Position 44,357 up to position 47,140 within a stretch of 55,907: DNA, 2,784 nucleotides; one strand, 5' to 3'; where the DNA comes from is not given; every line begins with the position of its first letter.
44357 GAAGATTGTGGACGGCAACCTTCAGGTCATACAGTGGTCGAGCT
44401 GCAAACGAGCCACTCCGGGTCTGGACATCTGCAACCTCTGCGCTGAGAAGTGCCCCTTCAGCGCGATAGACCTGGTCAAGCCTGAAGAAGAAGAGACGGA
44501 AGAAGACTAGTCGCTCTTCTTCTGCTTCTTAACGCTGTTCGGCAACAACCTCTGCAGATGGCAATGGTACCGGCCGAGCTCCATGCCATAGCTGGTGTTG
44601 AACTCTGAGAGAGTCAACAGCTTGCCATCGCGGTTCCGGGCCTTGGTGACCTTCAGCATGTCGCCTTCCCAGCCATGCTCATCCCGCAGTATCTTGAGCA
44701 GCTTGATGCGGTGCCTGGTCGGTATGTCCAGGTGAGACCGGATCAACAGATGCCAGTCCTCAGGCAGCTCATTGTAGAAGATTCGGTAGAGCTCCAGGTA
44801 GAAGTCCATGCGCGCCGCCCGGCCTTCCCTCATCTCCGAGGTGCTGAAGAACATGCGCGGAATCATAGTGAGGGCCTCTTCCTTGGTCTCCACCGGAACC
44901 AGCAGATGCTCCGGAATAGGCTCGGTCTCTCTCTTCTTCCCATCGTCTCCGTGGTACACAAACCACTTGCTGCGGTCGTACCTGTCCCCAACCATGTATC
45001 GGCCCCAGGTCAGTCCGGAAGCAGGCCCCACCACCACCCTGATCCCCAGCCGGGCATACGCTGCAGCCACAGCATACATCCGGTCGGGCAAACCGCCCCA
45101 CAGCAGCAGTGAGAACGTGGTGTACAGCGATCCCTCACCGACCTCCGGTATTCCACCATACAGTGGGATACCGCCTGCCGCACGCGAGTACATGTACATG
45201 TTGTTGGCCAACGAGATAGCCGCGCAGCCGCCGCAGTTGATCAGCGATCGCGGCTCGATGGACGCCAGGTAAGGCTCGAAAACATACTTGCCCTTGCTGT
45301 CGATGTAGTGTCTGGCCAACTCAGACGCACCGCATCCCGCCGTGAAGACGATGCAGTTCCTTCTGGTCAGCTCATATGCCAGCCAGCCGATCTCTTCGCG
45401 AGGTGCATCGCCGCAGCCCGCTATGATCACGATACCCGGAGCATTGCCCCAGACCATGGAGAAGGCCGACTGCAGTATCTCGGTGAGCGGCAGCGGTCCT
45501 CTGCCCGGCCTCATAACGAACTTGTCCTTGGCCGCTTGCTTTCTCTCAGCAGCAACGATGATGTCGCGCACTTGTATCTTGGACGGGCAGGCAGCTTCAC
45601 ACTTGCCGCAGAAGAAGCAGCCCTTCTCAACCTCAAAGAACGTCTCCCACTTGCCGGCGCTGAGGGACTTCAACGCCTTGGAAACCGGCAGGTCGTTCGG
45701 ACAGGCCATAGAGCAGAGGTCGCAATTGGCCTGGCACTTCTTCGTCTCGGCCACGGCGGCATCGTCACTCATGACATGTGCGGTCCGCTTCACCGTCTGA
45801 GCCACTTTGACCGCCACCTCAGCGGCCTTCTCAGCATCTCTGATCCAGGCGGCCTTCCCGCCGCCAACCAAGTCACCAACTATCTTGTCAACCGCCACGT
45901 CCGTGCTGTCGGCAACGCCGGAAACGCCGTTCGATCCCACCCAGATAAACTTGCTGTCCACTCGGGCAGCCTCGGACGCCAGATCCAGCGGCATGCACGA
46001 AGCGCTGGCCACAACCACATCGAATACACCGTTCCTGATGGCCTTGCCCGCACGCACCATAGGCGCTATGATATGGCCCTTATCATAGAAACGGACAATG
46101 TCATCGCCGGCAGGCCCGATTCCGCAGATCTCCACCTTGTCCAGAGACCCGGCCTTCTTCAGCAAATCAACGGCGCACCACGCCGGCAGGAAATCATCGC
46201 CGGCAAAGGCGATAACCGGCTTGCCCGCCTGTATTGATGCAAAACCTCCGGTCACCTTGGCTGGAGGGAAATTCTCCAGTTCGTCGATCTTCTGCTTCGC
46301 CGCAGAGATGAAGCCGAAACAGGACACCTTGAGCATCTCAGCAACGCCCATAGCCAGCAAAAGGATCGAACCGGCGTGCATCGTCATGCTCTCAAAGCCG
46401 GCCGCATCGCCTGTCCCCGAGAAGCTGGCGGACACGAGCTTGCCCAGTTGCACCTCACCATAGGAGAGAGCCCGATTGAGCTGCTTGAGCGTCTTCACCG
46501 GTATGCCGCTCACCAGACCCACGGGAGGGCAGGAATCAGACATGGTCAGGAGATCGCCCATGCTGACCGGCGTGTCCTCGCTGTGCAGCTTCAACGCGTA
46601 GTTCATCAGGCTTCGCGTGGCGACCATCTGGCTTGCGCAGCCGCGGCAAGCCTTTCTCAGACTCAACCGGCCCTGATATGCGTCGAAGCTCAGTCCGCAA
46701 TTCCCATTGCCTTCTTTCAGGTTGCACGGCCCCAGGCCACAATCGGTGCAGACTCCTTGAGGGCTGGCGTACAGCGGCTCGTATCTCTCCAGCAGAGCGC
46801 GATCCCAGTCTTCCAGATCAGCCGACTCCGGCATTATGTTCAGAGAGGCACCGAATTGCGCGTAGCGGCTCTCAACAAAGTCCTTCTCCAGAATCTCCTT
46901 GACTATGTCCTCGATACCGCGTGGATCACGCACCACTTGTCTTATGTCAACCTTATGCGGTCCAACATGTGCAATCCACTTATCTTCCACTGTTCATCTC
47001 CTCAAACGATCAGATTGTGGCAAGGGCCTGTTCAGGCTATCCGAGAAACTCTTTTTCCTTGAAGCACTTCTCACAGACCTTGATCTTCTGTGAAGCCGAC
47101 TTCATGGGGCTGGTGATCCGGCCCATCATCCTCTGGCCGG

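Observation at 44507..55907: Two diverged paralogous archaeal-type CODH/ACS modules (cdhC - small Zn-ribbon ORF - cdhA) in a bacterial genome; no epsilon, gamma or delta subunits in view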

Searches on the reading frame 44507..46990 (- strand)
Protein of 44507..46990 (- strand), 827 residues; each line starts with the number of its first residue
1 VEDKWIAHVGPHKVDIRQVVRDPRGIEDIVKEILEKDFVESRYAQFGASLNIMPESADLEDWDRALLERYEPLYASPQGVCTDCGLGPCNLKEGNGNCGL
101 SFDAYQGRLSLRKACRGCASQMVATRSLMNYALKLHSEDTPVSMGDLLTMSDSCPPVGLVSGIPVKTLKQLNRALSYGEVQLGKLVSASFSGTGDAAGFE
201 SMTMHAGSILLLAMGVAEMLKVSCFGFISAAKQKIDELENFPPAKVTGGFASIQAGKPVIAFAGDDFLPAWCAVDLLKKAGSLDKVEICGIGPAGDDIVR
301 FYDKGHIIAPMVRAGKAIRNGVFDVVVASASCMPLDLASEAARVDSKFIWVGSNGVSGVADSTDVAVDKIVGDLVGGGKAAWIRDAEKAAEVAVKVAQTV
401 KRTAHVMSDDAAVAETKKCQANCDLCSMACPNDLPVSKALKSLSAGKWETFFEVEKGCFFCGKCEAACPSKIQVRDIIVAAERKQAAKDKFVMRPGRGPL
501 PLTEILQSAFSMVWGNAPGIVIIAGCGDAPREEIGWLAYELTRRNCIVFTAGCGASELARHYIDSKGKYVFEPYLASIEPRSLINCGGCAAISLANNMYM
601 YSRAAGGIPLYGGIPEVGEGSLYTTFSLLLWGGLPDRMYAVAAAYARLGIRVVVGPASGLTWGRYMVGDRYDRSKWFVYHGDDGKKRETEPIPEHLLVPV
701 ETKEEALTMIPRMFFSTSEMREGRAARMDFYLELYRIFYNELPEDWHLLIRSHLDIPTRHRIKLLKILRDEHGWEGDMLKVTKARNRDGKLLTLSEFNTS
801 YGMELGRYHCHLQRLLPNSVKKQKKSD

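Call 3: search_protein_families(library=pfam, proteins=[window:44507-46990:-], max_evalue=0.01)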
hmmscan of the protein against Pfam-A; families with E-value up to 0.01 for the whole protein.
window:44507-46990:- (827 aa): 4 families
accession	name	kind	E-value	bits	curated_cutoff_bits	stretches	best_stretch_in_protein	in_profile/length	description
PF03063.25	Prismane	-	8.9e-13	48.2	27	1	196-563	158-402/513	Prismane/CO dehydrogenase family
PF13187.11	Fer4_9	-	3.3e-05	24.3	27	1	419-471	2-50/52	4Fe-4S dicluster domain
PF13534.11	Fer4_17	-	4.7e-05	24.3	22.2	0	456-472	44-60/61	4Fe-4S dicluster domain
PF12838.12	Fer4_7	-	0.0001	23.1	27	1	418-472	1-52/52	4Fe-4S dicluster domain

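Call 4: search_protein_families(library=ncbifam, proteins=[window:44507-46990:-], max_evalue=0.01)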
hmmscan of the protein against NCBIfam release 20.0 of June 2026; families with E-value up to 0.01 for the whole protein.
window:44507-46990:- (827 aa): 15 families
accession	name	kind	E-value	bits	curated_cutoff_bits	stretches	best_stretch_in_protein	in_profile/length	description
TIGR00314.1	cdhA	equivalog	5.7e-139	464.2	781.3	1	51-779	36-762/784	CO dehydrogenase/acetyl-CoA synthase complex subunit alpha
NF004536.0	PRK05888.1-1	equivalog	4.7e-08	32.6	212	1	401-483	44-125/180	NADH-quinone oxidoreductase subunit NuoI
TIGR01971.1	NuoI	subfamily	2.1e-06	27.3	113.05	1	415-471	40-96/121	NADH-quinone oxidoreductase, chain I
NF041837.1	rnfC_Methano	equivalog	1e-05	24.6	650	1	395-483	336-424/438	Rnf electron transport complex subunit RnfC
TIGR01945.1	rnfC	subfamily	2.9e-05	22.8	245.95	1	400-481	346-427/435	RnfABCDGE type electron transport complex subunit C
NF006076.0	PRK08222.1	equivalog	7.9e-05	22.5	270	1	417-472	38-89/181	hydrogenase 4 subunit H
TIGR03379.1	glycerol3P_GlpC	equivalog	0.00011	21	279.9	1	450-488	46-84/397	anaerobic glycerol-3-phosphate dehydrogenase subunit GlpC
TIGR01702.1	CO_DH_cata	equivalog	0.00019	19.7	478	0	513-559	427-477/621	anaerobic carbon-monoxide dehydrogenase catalytic subunit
NF008369.0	PRK11168.1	equivalog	0.00097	18.1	278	1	457-491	59-93/401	anaerobic glycerol-3-phosphate dehydrogenase subunit C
NF040612.1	F420_dehyd_FpoI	exception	0.0022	17.8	180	1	417-471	42-97/135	F420H2 dehydrogenase subunit FpoI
NF009053.0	PRK12387.1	subfamily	0.0029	17.4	204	1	417-471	38-88/180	formate hydrogenlyase complex iron-sulfur subunit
NF042909.1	FMH_DH_FwdF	exception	0.0032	16.6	375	1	413-475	253-314/336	tungsten-dependent formylmethanofuran dehydrogenase subunit FwdF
NF045663.1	diclust_near_Sec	equivalog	0.0036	15.4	530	0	396-490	282-387/759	pyridine nucleotide-disulfide oxidoreductase/dicluster-binding protein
NF007205.0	PRK09626.1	equivalog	0.0045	17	93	0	411-471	11-69/105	2-oxoglutarate-acceptor oxidoreductase subunit OorD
NF004538.0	PRK05888.1-4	equivalog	0.0075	15.9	135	0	418-480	62-124/162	NADH-quinone oxidoreductase subunit NuoI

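Call 5: search_solved_structures(query=window:44507-46990:-, show_alignments=2, max_evalue=0.001)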
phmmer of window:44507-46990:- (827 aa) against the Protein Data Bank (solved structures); distinct sequences matched with E-value up to 0.001: 9.
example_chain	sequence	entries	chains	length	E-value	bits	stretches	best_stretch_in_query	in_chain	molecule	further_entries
8riu_A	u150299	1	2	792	1.2e-105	357.8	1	40-778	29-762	Acetyl-CoA decarbonylase/synthase complex subunit alpha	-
9c0q_A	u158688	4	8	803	5.6e-97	329.2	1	51-780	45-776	Acetyl-CoA decarbonylase/synthase complex subunit alpha 2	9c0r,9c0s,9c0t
3cf4_A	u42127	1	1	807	1e-90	308.5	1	58-778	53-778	Acetyl-CoA decarboxylase/synthase alpha subunit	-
31ox_C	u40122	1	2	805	2.3e-90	307.3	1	51-778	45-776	Acetyl-CoA decarbonylase/synthase complex subunit alpha 2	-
7p62_I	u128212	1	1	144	4.2e-06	28.6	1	417-484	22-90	NADH-quinone oxidoreductase subunit I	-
7p69_I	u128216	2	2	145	4.2e-06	28.6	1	417-484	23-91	NADH-quinone oxidoreductase subunit I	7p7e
7p7k_I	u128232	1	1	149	4.4e-06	28.5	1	417-484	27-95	NADH-quinone oxidoreductase subunit I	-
7p61_I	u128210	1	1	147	4.4e-06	28.5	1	417-484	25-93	NADH-quinone oxidoreductase subunit I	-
7awt_I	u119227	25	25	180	6.5e-06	28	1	417-483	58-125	NADH-quinone oxidoreductase subunit I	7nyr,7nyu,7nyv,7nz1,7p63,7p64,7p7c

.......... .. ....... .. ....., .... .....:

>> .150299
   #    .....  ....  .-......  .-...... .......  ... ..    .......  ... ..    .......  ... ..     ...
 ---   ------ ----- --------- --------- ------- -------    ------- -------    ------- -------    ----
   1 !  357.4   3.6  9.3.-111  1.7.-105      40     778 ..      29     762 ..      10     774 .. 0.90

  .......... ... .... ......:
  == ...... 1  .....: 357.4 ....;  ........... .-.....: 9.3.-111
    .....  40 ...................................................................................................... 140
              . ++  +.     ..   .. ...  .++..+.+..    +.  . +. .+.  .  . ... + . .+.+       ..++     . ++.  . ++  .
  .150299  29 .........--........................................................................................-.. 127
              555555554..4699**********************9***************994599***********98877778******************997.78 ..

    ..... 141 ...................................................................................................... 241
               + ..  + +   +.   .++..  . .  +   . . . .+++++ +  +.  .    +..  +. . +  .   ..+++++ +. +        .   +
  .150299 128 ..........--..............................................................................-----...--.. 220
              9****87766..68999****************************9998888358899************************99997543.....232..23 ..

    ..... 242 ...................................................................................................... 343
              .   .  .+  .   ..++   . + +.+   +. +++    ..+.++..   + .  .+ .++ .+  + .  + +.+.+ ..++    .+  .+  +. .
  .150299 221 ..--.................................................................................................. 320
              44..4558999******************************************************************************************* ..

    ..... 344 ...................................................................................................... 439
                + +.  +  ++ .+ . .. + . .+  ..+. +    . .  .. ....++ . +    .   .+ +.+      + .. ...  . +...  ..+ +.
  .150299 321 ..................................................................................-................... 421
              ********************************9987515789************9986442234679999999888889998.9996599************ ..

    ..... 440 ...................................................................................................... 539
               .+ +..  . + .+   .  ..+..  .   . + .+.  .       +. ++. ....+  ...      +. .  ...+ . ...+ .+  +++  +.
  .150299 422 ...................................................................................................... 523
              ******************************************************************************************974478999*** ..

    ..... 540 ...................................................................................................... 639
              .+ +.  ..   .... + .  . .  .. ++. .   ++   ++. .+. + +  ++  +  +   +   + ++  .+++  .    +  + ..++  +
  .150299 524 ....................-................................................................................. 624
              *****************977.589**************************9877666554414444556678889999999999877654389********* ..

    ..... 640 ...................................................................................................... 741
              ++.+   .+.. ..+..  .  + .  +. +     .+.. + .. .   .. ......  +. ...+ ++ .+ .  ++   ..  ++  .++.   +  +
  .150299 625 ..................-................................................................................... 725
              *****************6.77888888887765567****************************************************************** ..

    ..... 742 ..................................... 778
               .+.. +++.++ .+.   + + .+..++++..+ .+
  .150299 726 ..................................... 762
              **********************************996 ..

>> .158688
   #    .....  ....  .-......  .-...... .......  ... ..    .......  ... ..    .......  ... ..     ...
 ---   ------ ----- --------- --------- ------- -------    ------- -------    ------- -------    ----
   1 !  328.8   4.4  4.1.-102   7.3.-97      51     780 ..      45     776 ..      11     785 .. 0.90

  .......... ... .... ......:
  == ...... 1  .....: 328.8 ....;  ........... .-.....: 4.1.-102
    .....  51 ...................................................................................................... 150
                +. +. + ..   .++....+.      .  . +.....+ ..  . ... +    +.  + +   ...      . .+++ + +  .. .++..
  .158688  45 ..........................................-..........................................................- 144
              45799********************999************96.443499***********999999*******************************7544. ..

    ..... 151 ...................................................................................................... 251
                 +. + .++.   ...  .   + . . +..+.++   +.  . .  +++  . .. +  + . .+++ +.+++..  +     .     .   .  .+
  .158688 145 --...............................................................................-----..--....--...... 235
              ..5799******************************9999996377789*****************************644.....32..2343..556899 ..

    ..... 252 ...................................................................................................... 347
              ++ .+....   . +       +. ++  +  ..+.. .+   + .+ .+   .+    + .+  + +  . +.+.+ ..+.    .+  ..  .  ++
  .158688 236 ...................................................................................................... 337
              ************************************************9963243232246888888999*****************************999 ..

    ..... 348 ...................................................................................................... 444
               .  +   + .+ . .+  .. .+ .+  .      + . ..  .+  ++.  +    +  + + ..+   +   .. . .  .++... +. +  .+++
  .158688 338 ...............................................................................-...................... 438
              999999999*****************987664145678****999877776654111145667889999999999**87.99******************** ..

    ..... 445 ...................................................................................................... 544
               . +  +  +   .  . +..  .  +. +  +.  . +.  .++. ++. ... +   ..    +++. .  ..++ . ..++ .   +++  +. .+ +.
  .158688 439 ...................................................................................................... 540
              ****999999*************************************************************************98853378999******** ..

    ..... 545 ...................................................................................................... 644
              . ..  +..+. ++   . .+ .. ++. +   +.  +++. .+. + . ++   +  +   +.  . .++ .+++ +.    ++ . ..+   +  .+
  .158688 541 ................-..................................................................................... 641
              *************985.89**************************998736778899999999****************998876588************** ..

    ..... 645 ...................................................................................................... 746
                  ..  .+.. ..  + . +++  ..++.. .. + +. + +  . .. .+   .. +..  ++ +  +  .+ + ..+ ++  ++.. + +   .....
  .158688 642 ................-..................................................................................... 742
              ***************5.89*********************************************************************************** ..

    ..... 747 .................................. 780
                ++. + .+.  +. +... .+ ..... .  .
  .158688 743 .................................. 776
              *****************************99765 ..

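Call 9: find_homologous_proteins(query=window:44507-46990:-, max_evalue=1e-10)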
Query window:44507-46990:- (827 aa): 107 proteins with E <= 1e-10 among 8000 candidates.
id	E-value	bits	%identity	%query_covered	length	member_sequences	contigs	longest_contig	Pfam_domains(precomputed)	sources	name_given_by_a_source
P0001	0.0e+0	1919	100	100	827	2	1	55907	PF03063.26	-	-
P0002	0.0e+0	1636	83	100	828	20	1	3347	PF03063.26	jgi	jgi:acetyl-CoA decarbonylase/synthase complex subunit alpha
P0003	0.0e+0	1615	83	100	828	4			PF03063.26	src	-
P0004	0.0e+0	1607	82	100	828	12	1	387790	PF03063.26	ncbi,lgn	-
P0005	0.0e+0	1475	75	100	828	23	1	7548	PF03063.26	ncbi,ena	-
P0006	0.0e+0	1466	75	100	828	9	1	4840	PF03063.26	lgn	-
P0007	0.0e+0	1464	74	100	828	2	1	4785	PF03063.26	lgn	-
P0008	0.0e+0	1450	72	100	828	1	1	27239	PF03063.26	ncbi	-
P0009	0.0e+0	1447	73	100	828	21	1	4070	PF13187.12,PF03063.26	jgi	-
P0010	0.0e+0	1444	73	100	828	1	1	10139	PF03063.26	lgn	-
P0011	0.0e+0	1441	73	100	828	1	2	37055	PF13187.12,PF03063.26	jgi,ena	-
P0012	0.0e+0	1434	72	100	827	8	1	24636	PF03063.26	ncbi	-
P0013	0.0e+0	1434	73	100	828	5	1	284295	PF03063.26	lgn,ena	-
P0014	0.0e+0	1429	72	100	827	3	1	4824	PF03063.26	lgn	-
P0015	0.0e+0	1427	73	100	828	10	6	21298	PF03063.26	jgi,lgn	jgi:acetyl-CoA decarbonylase/synthase complex subunit alpha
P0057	1.7e-260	885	47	100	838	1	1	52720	PF13187.12,PF03063.26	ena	-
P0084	1.5e-202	693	40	100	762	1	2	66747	PF03063.26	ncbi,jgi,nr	ncbi:MAG: hypothetical protein C4576_32545 [Desulfobacteraceae bacterium]|jgi:CO dehydrogenase/acety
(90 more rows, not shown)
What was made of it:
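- The alpha score is far below the cdhA cutoff, and NCBI calls most members 'hypothetical protein' (calls 4, 9).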

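Call 17: find_encoding_contigs(protein=P0004, flank=10000, max_places=2)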
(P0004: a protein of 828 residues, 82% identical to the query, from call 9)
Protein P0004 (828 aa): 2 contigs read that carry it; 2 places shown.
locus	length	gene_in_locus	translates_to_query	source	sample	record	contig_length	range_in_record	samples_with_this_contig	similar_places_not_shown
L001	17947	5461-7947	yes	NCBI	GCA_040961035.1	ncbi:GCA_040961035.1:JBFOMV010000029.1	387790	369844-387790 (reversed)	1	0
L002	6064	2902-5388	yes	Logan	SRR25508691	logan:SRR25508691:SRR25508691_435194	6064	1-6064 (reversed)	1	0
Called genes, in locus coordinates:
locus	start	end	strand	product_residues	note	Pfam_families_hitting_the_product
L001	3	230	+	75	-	?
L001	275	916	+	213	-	PF00571:CBS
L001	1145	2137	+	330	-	PF12802:MarR_2 (faint), PF12840:HTH_20 (faint), PF13404:HTH_AsnC-type, PF13412:HTH_24 (weak), PF01037:AsnC_trans_reg, PF13404:HTH_AsnC-type (weak), PF13412:HTH_24, PF01037:AsnC_trans_reg, +2 more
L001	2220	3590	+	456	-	PF00890:FAD_binding_2 (weak), PF01593:Amino_oxidase, PF12831:FAD_oxidored, PF13450:NAD_binding_8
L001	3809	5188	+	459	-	PF03598:CdhC, PF19436:ACS_CODH_B_C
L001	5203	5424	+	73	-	PF00643:zf-B_box (weak), PF22586:ANCHR-like_BBOX (faint)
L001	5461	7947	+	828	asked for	PF03063:Prismane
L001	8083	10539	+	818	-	-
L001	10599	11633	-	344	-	PF13607:Succ_CoA_lig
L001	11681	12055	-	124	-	PF02310:B12-binding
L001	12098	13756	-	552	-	PF01642:MM_CoA_mutase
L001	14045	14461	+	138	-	PF09719:C_GCAxxG_C_C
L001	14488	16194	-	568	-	PF02629:CoA_binding (faint), PF13380:CoA_binding_2, PF13607:Succ_CoA_lig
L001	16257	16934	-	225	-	PF02492:cobW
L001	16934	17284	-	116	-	PF01155:HypA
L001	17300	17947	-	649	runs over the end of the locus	PF02730:AFOR_N, PF01314:AFOR_C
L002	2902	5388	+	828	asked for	PF03063:Prismane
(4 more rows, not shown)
